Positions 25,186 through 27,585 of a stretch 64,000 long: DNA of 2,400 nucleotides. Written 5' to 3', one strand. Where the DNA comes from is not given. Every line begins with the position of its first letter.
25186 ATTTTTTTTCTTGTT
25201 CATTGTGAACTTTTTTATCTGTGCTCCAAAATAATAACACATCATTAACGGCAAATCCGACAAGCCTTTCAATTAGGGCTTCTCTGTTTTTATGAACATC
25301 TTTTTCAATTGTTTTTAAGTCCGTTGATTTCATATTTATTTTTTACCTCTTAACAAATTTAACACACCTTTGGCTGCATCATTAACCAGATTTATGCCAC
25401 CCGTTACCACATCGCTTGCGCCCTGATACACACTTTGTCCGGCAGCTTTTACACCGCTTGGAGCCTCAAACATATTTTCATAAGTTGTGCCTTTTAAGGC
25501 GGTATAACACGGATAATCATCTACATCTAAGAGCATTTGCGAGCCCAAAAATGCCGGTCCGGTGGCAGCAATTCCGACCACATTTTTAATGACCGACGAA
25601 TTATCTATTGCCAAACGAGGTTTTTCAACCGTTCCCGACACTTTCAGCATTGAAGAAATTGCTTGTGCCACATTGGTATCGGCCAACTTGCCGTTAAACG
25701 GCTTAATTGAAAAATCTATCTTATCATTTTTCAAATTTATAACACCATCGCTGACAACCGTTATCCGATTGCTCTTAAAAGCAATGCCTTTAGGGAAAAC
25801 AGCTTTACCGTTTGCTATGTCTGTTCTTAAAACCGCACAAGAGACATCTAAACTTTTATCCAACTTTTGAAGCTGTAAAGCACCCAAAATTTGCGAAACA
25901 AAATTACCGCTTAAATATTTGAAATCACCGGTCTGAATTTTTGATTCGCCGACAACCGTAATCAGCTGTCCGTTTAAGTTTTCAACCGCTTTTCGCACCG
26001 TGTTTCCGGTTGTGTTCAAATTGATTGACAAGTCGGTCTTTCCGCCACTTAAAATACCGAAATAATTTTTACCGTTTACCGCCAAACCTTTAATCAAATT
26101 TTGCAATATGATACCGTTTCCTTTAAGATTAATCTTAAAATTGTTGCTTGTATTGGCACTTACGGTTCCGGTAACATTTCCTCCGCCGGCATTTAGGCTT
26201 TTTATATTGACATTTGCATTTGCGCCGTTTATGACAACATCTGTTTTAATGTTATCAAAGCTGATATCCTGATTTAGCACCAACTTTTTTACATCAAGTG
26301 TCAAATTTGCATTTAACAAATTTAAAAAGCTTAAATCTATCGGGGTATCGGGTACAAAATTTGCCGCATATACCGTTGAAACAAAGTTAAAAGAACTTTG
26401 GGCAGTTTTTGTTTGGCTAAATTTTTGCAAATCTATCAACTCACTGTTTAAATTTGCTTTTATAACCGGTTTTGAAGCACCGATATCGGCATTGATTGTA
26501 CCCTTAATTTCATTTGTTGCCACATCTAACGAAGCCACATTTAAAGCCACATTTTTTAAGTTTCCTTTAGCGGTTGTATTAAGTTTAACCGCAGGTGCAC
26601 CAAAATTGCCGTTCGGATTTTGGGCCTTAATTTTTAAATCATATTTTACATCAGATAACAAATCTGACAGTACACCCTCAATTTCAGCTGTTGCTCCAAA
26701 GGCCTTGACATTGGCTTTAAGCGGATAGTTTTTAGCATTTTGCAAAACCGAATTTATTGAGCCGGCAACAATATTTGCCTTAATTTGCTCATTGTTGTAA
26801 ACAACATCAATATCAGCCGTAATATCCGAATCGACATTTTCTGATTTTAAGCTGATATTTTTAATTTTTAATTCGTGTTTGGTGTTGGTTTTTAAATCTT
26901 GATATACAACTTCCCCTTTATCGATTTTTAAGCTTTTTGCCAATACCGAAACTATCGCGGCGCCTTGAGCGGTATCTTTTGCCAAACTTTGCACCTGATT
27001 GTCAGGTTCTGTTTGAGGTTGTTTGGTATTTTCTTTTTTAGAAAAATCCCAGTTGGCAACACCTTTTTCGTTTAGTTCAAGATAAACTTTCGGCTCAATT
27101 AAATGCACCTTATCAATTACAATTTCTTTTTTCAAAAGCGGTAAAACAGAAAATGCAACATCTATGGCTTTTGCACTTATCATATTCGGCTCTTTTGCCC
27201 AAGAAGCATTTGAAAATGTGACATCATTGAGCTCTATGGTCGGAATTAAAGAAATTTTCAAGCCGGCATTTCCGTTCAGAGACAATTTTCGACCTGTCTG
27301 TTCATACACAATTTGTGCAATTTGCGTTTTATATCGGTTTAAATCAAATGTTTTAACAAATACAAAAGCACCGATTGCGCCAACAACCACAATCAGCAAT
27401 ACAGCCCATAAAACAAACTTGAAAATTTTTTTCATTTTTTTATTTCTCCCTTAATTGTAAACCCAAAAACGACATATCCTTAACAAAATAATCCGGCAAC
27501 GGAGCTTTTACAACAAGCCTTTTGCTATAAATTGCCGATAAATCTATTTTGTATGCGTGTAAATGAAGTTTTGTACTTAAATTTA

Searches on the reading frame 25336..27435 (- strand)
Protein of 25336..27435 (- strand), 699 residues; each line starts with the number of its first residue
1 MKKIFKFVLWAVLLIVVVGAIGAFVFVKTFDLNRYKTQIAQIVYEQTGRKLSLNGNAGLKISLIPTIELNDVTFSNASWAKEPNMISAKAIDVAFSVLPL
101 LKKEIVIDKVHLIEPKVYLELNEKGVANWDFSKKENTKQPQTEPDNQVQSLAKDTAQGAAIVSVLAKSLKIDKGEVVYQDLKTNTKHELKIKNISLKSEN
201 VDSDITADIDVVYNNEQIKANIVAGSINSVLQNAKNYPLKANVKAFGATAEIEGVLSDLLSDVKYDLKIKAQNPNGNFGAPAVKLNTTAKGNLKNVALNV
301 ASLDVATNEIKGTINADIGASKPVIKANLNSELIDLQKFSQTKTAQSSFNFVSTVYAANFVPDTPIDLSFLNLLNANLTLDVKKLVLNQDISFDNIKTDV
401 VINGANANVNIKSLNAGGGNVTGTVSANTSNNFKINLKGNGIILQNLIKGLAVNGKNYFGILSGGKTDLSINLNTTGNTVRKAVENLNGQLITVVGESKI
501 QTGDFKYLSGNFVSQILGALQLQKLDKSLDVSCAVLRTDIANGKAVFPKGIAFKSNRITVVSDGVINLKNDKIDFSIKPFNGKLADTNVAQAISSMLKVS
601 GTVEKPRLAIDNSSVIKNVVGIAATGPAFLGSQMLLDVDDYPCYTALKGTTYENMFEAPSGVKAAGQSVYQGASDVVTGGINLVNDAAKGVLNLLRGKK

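Call 92: search_protein_families(library=pfam, proteins=[window:25336-27435:-], max_evalue=0.00001)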
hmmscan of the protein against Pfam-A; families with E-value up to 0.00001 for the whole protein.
window:25336-27435:- (699 aa): 2 families
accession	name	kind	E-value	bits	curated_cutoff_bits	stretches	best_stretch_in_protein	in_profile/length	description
PF05170.20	AsmA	-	4.3e-36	125.3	29.8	2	1-212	1-211/607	AsmA family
PF05359.17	DUF748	-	8.7e-11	41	50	1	2-406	12-392/1037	Domain of Unknown Function (DUF748)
